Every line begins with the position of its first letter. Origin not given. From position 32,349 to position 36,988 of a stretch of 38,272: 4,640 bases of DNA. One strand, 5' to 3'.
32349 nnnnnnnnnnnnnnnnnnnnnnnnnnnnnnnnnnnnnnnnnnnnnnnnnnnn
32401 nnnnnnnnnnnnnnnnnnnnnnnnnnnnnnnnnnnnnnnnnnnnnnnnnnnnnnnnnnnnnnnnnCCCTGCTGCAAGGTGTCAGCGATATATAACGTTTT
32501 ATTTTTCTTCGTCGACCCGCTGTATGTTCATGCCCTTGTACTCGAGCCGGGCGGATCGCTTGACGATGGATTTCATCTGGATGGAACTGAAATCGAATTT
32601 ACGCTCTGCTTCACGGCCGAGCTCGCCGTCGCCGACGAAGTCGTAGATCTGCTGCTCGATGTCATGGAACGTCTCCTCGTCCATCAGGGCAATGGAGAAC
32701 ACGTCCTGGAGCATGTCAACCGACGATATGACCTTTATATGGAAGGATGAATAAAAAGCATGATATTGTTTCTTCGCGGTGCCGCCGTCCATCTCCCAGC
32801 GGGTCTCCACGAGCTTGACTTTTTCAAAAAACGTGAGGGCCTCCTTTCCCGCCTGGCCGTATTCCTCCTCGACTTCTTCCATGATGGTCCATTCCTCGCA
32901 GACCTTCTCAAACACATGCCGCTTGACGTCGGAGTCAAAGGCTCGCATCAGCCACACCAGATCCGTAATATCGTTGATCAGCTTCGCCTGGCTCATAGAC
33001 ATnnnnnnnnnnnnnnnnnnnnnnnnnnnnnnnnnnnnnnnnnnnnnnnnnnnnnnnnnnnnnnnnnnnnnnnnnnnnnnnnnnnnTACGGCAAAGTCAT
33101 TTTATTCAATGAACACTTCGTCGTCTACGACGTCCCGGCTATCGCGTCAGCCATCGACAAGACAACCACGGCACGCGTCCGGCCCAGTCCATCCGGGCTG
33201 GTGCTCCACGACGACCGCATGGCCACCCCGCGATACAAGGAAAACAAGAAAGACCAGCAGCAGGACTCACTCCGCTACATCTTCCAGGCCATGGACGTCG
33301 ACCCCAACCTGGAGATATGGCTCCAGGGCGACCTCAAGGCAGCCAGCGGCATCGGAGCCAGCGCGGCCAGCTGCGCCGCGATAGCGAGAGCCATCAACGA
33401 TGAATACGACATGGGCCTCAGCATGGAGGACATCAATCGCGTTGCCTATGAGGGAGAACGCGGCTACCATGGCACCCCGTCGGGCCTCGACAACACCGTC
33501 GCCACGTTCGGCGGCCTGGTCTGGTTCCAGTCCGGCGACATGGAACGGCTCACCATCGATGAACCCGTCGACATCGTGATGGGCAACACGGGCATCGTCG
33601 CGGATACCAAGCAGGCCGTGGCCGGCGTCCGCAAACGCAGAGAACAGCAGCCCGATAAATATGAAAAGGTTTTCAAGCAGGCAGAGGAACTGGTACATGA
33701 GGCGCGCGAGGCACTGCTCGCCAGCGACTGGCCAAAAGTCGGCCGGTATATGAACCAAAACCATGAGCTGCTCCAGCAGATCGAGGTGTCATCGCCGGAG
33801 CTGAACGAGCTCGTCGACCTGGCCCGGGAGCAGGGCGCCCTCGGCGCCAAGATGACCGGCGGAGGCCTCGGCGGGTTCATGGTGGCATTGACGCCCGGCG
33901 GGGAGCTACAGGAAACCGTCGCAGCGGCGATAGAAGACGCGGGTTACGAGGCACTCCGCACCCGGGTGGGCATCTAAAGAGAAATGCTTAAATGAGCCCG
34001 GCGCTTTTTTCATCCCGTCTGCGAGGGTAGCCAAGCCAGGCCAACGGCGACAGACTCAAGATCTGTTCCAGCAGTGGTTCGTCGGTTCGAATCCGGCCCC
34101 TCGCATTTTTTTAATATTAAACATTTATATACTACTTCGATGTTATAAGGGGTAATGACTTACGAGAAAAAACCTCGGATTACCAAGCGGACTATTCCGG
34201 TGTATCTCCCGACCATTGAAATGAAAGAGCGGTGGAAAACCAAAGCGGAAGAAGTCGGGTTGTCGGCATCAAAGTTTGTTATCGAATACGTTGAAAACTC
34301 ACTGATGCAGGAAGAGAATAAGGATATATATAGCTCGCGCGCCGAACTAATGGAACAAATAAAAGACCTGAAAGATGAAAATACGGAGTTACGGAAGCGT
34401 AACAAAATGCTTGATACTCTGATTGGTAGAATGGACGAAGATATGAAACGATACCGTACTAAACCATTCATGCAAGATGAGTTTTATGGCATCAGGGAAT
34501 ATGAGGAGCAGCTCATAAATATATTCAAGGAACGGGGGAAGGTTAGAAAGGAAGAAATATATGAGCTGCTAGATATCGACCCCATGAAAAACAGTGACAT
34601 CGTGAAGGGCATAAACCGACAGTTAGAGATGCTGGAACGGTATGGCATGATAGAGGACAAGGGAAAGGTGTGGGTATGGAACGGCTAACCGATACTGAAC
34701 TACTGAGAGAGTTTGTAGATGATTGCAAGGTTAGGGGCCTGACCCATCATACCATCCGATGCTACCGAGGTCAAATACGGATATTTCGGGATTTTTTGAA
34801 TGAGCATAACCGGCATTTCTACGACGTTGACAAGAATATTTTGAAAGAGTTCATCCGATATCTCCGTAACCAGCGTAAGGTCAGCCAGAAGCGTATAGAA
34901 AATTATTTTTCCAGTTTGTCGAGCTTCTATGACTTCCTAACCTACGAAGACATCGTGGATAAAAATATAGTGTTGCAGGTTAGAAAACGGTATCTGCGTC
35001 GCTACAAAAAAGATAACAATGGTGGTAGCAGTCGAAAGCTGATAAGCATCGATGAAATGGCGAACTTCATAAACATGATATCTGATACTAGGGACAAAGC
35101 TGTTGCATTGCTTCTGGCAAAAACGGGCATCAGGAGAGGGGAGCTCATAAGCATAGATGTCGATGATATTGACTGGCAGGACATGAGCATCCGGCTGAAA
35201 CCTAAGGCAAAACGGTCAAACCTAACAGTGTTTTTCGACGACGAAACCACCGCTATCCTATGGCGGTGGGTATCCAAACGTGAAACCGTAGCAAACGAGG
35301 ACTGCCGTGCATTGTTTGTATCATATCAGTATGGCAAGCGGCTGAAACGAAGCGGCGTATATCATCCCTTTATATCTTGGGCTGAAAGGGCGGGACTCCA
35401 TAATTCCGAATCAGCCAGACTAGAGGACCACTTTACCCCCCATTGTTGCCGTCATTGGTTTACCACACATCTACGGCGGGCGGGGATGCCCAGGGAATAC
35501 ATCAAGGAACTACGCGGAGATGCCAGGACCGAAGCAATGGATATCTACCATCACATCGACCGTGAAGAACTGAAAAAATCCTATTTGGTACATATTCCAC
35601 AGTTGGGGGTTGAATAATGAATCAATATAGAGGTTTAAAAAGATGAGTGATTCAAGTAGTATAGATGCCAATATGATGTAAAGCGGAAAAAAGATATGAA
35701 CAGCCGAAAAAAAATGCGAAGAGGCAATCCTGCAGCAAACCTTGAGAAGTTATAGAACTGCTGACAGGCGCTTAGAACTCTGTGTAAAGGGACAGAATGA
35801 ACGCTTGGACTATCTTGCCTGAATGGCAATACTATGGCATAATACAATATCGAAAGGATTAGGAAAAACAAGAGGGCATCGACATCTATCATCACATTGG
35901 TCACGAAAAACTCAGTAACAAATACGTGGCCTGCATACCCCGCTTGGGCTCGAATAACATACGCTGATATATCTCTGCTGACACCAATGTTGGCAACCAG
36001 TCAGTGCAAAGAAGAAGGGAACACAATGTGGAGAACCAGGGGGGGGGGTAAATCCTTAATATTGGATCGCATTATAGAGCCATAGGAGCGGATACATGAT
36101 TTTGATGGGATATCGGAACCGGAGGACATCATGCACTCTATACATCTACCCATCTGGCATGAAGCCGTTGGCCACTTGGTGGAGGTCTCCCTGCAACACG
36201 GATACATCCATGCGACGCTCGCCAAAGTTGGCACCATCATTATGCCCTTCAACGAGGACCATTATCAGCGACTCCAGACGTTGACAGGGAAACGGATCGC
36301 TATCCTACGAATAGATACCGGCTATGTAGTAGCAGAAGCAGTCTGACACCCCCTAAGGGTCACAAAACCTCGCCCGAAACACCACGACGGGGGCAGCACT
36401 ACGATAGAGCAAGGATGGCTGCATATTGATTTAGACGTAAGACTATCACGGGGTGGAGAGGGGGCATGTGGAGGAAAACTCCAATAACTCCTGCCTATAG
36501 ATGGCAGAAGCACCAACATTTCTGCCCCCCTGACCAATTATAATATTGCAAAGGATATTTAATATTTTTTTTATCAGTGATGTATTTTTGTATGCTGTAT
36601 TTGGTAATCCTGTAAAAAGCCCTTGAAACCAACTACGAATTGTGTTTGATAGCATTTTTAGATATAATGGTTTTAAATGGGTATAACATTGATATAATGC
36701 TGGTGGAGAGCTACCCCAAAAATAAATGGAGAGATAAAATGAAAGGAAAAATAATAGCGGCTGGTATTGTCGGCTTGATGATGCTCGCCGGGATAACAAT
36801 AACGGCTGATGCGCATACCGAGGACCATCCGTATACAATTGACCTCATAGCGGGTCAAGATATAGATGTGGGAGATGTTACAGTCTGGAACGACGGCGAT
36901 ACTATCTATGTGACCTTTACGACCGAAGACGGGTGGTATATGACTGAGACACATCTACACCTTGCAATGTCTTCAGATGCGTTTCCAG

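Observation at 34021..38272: Low-GC integrated element at tRNA-Leu(CAA) with an RHH/wHTH + integrase module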

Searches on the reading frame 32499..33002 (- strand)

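Call 9: search_protein_families(library=pfam, proteins=[window:32499-33002:-], max_evalue=0.1)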
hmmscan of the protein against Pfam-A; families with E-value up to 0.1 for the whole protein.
window:32499-33002:- (167 aa): 1 family
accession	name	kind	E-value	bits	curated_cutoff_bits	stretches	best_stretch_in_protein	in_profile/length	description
PF09824.15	ArsR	-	3.8e-40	137.6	28.6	1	9-163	1-158/159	ArsR transcriptional regulator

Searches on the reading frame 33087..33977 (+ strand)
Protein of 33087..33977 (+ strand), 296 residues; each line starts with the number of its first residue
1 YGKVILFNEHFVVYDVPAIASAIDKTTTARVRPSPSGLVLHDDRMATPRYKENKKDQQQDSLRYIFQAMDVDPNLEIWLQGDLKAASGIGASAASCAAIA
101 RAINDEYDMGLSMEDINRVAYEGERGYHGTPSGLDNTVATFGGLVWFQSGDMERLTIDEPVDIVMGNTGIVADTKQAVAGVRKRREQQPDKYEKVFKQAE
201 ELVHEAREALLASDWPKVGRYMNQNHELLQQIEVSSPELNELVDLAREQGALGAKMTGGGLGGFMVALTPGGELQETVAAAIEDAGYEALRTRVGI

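Call 9: search_protein_families(library=pfam, proteins=[window:33087-33977:+], max_evalue=0.1)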
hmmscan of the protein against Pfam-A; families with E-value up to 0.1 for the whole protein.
window:33087-33977:+ (296 aa): 3 families
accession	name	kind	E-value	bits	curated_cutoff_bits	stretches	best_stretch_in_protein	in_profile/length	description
PF08544.19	GHMP_kinases_C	-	9.6e-17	61.6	21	1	206-287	1-84/85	GHMP kinases C terminal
PF00288.32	GHMP_kinases_N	-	6.9e-15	55.5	22.3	1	63-143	8-87/87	GHMP kinases N terminal domain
PF22700.2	MVD-like_N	-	2.4e-05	24.5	27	1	42-123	47-131/157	Diphosphomevalonate decarboxylase-like N-terminal domain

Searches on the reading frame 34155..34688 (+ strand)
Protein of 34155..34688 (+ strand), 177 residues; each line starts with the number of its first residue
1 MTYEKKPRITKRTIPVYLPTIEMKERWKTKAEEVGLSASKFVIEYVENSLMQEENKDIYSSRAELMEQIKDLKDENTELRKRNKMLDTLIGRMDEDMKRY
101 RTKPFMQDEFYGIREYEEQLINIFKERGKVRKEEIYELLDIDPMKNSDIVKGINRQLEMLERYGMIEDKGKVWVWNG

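Call 9: search_protein_families(library=pfam, proteins=[window:34155-34688:+], max_evalue=0.1)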
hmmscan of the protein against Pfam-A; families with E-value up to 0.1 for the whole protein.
window:34155-34688:+ (177 aa): 13 families
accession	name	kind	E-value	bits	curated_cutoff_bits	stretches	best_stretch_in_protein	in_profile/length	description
PF15619.11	Lebercilin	-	0.0035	17.4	34.3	1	63-101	14-52/193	Ciliary protein causing Leber congenital amaurosis disease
PF10224.14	DUF2205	-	0.008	16.7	26.7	1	51-93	21-63/75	Short coiled-coil protein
PF06005.17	ZapB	-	0.016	16.1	31.5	1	51-94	23-70/71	Cell division protein ZapB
PF11932.13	DUF3450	-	0.017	14.8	32.6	1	51-101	35-85/241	Protein of unknown function (DUF3450)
PF04977.20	DivIC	-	0.022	15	28.9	1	60-96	17-55/80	Septum formation initiator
PF15646.12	Tox-REase-2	-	0.024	15.3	27.6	1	46-102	39-93/129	Restriction endonuclease fold toxin 2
PF14775.11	NYD-SP28_assoc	-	0.026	15.1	27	1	61-81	34-54/60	Sperm tail C-terminal domain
PF25566.1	RIMB1_N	-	0.026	14.8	28.5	1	52-103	4-49/129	RIMB1-like, N-terminal domain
PF09789.14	CC149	-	0.028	14.2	30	1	24-112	25-113/316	Coiled-coil domain-containing protein 149-A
PF17098.10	Wtap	-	0.031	14.6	35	1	51-101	97-152/155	WTAP/Mum2p family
PF09496.15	CENP-O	-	0.062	13.8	23.9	1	5-97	48-121/197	Cenp-O kinetochore centromere component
PF07989.16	Cnn_1N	-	0.065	13.9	28.5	0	43-96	23-72/74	Centrosomin N-terminal motif 1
PF07716.20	bZIP_2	-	0.079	13.5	22.3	1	63-86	28-51/54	Basic region leucine zipper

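Call 31: find_related_loci(query=window:34155-34688:+, collection=viral_contigs, flank=10000)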
Query window:34155-34688:+ (177 aa) in viral_contigs; peptide patterns used: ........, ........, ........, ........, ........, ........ (x = any residue, [..] = any of these).
12 stretches matched a pattern, but none encodes a relative of the query by tblastn (E <= 1e-3).

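Call 43: search_protein_families(library=ncbifam, proteins=[window:34155-34688:+], max_evalue=0.1)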
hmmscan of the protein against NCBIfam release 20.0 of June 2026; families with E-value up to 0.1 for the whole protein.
window:34155-34688:+ (177 aa): 9 families
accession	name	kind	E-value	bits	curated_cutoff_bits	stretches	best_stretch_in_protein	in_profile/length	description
NF010535.0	PRK13923.1-3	equivalog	0.00067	19.5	257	1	23-98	90-165/193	sporulation-specific transcriptional regulator GerR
NF004434.0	PRK05771.3-3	equivalog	0.011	14.2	777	1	51-134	94-178/686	V-type ATP synthase subunit I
TIGR01882.1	peptidase-T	equivalog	0.02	13.8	285.75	1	63-128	276-339/410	peptidase T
TIGR02894.1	DNA_bind_RsfA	subfamily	0.021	15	126.45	1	25-98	69-142/161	RsfA family transcriptional regulator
NF043058.1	T4SS_LegC2C7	subfamily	0.021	13.8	350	1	50-131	133-212/348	LegC2/C7 family Dot/Icm T4SS effector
NF048017.1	antitoxin_RelB_like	equivalog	0.05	13.8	50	0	22-64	5-45/70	type II toxin-antitoxin system RelB family antitoxin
TIGR01812.1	sdhA_frdA_Gneg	subfamily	0.067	11.7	567.3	1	35-144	393-502/568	succinate dehydrogenase or fumarate reductase, flavoprotein subunit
NF047408.1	SA0632_fam_LP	equivalog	0.085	12.5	70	0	62-94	24-63/68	SA0632 family lipoprotein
TIGR04211.1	SH3_and_anchor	equivalog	0.086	12.4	65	0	51-100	71-120/198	TIGR04211 family SH3 domain-containing protein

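Call 44: search_protein_families(library=phrogs, proteins=[window:34155-34688:+], max_evalue=0.1)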
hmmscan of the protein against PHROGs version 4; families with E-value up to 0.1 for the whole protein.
window:34155-34688:+ (177 aa): 2 families
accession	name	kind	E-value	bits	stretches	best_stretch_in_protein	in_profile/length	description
phrog_7735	-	integration and excision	0.0034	18.7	1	32-100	32-95/99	excisionase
phrog_25820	-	lysis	0.012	16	1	22-86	31-95/265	endolysin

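Call 56: predict_structure(alignment_id=A1)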
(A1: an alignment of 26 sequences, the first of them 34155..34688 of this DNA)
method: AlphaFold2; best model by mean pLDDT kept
length: 177 residues; sequences in the alignment: 26
mean_pLDDT: 82.0   pTM: 0.41
mean pLDDT of the five models: 82.0, 81.8, 80.7, 78.5, 77.7
residues with pLDDT >= 90: 70; 70-90: 69; 50-70: 35; < 50: 3
segments of 3 or more residues with pLDDT < 50: none
pLDDT, mean of each block of 10 residues (from residue 1): 53 67 88 86 78 58 85 97 97 88 62 73 94 93 86 88 92 92
secondary structure, 60 per line:
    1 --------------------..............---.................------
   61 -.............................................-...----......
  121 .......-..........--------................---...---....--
elements in order: H21-34 H38-54 H62-106 H115-127 E129-131 H132-138 H147-162 E166-168 E172-175

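Call 60: fold_search(model_id=the predicted structure, library=pdb)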
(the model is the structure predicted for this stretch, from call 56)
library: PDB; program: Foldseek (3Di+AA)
matches with E <= 10: 556; with E <= 0.001: 0
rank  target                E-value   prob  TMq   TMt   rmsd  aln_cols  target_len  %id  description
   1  4kmf_A                9.4e-02  0.99  0.28  0.71   2.5        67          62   21  Crystal structure of Zalpha domain from Carassius auratus PKZ in complex with Z-DNA (released 2013-07-03)
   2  3h3u_A                1.2e-01  0.41  0.22  0.18  14.7       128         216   17  Crystal structure of CRP (cAMP receptor Protein) from Mycobacterium tuberculosis (released 2010-02-02)
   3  8qto                  1.3e-01  0.54  0.22  0.18  14.1       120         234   22  CRYSTAL STRUCTURE OF HOLO-L28H-FNR OF A. FISCHERI (released 2023-11-29)
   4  9oma_B                1.5e-01  0.90  0.28  0.08   7.2        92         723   21  Cryo-EM structure of PCMTD1-ELOBC-CUL5-RBX2 (CRL5-PCMTD1) (released 2025-06-04)
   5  5cvr                  1.5e-01  0.44  0.21  0.19  14.1       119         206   19  Crystal structure of FNR of A. fischeri in a partially degraded form (released 2015-12-16)
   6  9qlj                  1.7e-01  0.44  0.22  0.20  13.2       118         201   19  Crystal Structure of a Disordered Apo-form of A. Fischeri FNR (released 2026-04-08)
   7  9day_A                1.8e-01  0.47  0.22  0.18  11.6        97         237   18  Crystal Structure of the Transcriptional Regulator HcpR from Porphyromonas Gingivalis (released 2026-01-28)
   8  1cf7_B                2.1e-01  0.99  0.32  0.65   3.9        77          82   14  STRUCTURAL BASIS OF DNA RECOGNITION BY THE HETERODIMERIC CELL CYCLE TRANSCRIPTION FACTOR E2F-DP (released 1999-04-02)
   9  2quf_A                2.1e-01  0.82  0.29  0.24  11.7       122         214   11  Crystal Structure of Transcription Factor AXXA-PF0095 from Pyrococcus furiosus (released 2008-08-05)
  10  9qmd                  2.1e-01  0.47  0.24  0.21  13.7       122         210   20  Crystal Structure of Dimeric Apo-L28H-FNR of A. Fischeri (released 2026-04-08)
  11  2pfb_A                2.2e-01  0.91  0.27  0.37   8.3        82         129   15  Structure of oxidized OhrR from Xanthamonas campestris (released 2007-12-11)
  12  4a0c_C                2.2e-01  0.91  0.28  0.08   5.0        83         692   16  Structure of the CAND1-CUL4B-RBX1 complex (released 2011-11-30)
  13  4hbl_A                2.2e-01  0.82  0.25  0.31  11.6       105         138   13  Crystal structure of AbfR of Staphylococcus epidermidis (released 2013-01-02)
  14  9qly                  2.2e-01  0.41  0.23  0.19  14.0       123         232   19  Crystal structure of holo-D130A-FNR of A. fischeri (released 2026-04-08)
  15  1ub9                  2.3e-01  0.91  0.27  0.47   5.6        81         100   18  Structure of the transcriptional regulator homologue protein from Pyrococcus horikoshii OT3 (released 2004-05-04)
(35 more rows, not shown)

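Call 71: find_homologous_proteins(query=window:34155-34688:+, max_evalue=0.001)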
Query window:34155-34688:+ (177 aa): 72 proteins with E <= 0.001 among 93 candidates.
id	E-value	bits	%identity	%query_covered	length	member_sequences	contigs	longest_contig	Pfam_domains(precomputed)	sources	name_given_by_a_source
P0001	1.1e-108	378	100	100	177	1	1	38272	-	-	-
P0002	4.8e-93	328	83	100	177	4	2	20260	-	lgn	-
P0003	1.1e-92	327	84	100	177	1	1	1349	-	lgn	-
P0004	2.0e-83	296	75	100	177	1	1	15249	-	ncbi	ncbi:MAG: hypothetical protein R6U10_03690 [Thermoplasmatota archaeon]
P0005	2.1e-65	238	84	75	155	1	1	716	-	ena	-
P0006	5.3e-59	217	59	95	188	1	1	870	-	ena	-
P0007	8.0e-59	216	60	95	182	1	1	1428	-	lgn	-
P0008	1.2e-58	216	60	95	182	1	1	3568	-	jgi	-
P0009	1.6e-58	215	61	95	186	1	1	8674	-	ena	-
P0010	2.4e-58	215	59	95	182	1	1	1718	-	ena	-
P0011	6.6e-54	200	55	94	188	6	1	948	-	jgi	-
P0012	1.0e-53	200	59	95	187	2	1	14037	-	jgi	-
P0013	1.4e-53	199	57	98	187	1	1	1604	-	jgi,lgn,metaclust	metaclust:\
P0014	7.7e-53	197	56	95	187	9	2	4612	-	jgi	-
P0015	6.8e-52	194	55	95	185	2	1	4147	-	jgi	-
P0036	8.7e-41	158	47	98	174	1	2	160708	-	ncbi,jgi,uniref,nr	ncbi:hypothetical protein [Nitrososphaera sp.]|uniref:hypothetical protein n=1 Tax=Nitrososphaera sp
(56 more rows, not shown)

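Call 72: find_encoding_contigs(protein=P0002, flank=10000, max_places=4)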
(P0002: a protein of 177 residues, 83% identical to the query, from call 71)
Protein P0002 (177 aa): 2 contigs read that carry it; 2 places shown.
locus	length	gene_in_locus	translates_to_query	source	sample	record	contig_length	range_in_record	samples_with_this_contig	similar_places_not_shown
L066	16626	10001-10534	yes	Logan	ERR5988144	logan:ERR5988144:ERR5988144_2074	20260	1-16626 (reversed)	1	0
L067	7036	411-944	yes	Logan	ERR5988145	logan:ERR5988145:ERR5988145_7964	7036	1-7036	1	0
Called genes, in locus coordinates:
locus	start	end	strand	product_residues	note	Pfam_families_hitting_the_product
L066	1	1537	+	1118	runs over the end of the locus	PF00176:SNF2-rel_dom, PF04851:ResIII, PF00270:DEAD (weak), PF00271:Helicase_C, PF13020:NOV_C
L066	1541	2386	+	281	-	PF06634:DUF1156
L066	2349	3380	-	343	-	PF14319:Zn_Tnp_IS91, PF04986:Y2_Tnp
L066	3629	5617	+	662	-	-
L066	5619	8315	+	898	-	PF04465:DUF499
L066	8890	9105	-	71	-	-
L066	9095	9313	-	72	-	-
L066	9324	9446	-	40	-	-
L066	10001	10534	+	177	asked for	-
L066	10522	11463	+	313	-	PF02899:Phage_int_SAM_1, PF13102:Phage_int_SAM_5, PF13495:Phage_int_SAM_4, PF00589:Phage_integrase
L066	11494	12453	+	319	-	-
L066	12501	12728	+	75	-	-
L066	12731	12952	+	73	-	-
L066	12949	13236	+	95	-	-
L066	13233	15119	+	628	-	PF17207:MCM_OB, PF00493:MCM, PF01078:Mg_chelatase (faint), PF17855:MCM_lid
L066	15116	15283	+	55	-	-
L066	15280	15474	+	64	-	-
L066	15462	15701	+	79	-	-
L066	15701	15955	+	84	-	-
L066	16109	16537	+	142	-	-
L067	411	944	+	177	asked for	-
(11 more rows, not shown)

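Call 81: find_encoding_contigs(protein=P0036, flank=8000, max_places=2)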
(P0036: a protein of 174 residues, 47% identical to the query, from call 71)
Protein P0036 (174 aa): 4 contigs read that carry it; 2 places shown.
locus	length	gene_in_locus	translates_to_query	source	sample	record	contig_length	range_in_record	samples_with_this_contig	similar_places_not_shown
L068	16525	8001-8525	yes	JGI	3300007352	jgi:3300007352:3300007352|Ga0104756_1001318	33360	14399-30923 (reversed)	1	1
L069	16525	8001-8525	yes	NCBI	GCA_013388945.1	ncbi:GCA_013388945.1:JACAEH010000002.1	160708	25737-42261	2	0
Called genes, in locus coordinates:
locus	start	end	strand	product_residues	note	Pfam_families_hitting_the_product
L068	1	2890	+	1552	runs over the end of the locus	PF00082:Peptidase_S8, PF13750:Big_3_3 (faint), PF19077:Big_13 (faint)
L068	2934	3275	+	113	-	PF04756:OST3_OST6 (faint), PF08534:Redoxin (weak), PF00578:AhpC-TSA (weak), PF00085:Thioredoxin, PF13098:Thioredoxin_2 (weak), PF13905:Thioredoxin_8 (faint)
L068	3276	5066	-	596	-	PF00009:GTP_EFTU, PF01926:MMR_HSR1, PF22042:EF-G_D2 (faint), PF03144:GTP_EFTU_D2 (faint), PF11987:IF-2, PF14578:GTP_EFTU_D4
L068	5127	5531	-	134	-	PF00334:NDK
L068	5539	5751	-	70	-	PF01246:Ribosomal_L24e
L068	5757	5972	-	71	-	PF01200:Ribosomal_S28e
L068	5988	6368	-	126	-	PF01248:Ribosomal_L7Ae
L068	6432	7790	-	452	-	PF02878:PGM_PMM_I, PF02879:PGM_PMM_II, PF02880:PGM_PMM_III, PF00408:PGM_PMM_IV (weak)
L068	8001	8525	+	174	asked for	-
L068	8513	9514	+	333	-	PF02899:Phage_int_SAM_1 (weak), PF13102:Phage_int_SAM_5 (weak), PF13495:Phage_int_SAM_4 (weak), PF00589:Phage_integrase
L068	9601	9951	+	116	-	-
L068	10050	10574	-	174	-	-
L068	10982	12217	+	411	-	-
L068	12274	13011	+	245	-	-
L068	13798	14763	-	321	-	-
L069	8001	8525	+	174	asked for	-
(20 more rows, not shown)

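Call 99: search_protein_families(library=phrogs, proteins=[L066:11494-12453:+, L066:12501-12728:+, L066:12731-12952:+, L066:12949-13236:+, L066:13233-15119:+, L066:15701-15955:+, L066:16109-16537:+, L066:3629-5617:+, L066:8890-9105:-, L066:9095-9313:-], max_evalue=0.001)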
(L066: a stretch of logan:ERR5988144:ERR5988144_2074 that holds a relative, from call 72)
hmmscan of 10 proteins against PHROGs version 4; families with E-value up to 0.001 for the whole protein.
L066:11494-12453:+ (319 aa): 0 families

L066:12501-12728:+ (75 aa): 0 families

L066:12731-12952:+ (73 aa): 0 families

L066:12949-13236:+ (95 aa): 1 family
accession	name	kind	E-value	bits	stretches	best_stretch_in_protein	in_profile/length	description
phrog_3180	-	transcription regulation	0.00054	20.9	0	14-42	16-44/50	Arc-like repressor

L066:13233-15119:+ (628 aa): 2 families
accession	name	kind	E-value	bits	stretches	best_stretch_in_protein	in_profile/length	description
phrog_10371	-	DNA, RNA and nucleotide metabolism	6.5e-116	389.2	1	46-594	55-633/683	DNA helicase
phrog_18685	-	unknown function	1.1e-09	37.9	1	297-453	635-792/1028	-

L066:15701-15955:+ (84 aa): 0 families

L066:16109-16537:+ (142 aa): 0 families

L066:3629-5617:+ (662 aa): 3 families
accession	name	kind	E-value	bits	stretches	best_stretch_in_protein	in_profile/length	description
phrog_10183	-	other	4.1e-83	281.1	1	17-569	266-814/889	DNA methyltransferase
phrog_6025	-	other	1e-07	32.8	0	324-382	46-101/192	DNA methyltransferase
phrog_67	-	other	1.9e-06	28.2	1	262-364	137-198/743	DNA methyltransferase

L066:8890-9105:- (71 aa): 0 families

L066:9095-9313:- (72 aa): 0 families

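Call 104: search_dna_similar(query=window:34155-34688:+, collection=phages, mode=protein, max_evalue=0.01, max_rows=15)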
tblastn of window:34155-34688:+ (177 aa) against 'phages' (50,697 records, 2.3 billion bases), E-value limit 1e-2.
No match.

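Call 105: search_dna_similar(query=window:34155-34688:+, collection=plasmids, mode=protein, max_evalue=0.001, max_rows=15)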
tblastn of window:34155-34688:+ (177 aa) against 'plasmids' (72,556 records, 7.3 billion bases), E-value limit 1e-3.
No match.

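Call 111: search_protein_representatives(alignment_id=A1)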
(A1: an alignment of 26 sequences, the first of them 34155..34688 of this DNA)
Query: 26 sequences, 175 profile positions. Proteins with E-value up to 0.001 (for the whole library): 875; up to 1e-10: 530; up to 1e-30: 146. The best 150 are listed.
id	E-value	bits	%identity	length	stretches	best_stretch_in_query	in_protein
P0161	6.5e-59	215.1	-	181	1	3-174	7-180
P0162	1.1e-57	211.1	-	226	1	2-174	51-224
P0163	1.9e-57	210.3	-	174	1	4-175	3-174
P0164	1.1e-55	204.6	-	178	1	1-174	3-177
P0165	1.7e-55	204.0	-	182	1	3-175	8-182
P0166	3.1e-55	203.1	-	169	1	7-174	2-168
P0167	4.1e-55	202.7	-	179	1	3-174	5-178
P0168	4.5e-55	202.6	-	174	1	4-175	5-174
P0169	1.9e-51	190.8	-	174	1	3-174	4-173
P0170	2.6e-51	190.3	-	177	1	2-174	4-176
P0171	1.0e-50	188.4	-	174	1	5-175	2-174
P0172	1.2e-49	185.0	-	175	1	4-175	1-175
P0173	5.3e-49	182.8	-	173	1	5-175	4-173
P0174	7.9e-49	182.3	-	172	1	4-175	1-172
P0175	2.0e-48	180.9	-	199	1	1-174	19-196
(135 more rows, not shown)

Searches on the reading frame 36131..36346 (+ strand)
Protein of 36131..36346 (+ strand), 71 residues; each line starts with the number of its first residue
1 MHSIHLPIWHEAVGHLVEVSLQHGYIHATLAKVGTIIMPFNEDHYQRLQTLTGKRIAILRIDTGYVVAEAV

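Call 9: search_protein_families(library=pfam, proteins=[window:36131-36346:+], max_evalue=0.1)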
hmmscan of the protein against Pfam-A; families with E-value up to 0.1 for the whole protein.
window:36131-36346:+ (71 aa): 1 family
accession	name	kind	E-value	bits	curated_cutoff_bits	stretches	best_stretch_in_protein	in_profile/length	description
PF01566.24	Nramp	-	0.046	13.2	29.8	1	6-41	139-175/357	Natural resistance-associated macrophage protein-like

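Call 43: search_protein_families(library=ncbifam, proteins=[window:36131-36346:+], max_evalue=0.1)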
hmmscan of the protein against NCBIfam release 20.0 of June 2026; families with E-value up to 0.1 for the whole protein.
window:36131-36346:+ (71 aa): 0 families

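Call 44: search_protein_families(library=phrogs, proteins=[window:36131-36346:+], max_evalue=0.1)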
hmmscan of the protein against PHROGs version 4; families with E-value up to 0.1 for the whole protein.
window:36131-36346:+ (71 aa): 0 families

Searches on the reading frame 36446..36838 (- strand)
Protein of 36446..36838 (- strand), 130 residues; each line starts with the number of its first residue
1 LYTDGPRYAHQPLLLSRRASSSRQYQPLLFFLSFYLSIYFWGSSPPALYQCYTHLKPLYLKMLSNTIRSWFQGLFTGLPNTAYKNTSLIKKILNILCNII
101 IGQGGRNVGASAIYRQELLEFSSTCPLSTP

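Call 9: search_protein_families(library=pfam, proteins=[window:36446-36838:-], max_evalue=0.1)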
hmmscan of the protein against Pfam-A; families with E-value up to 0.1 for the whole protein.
window:36446-36838:- (130 aa): 1 family
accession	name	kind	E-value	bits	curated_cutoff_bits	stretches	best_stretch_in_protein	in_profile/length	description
PF22533.2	WIV_dom_3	-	0.068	13.8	27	1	60-101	22-62/85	Protein P1-like, WIV domain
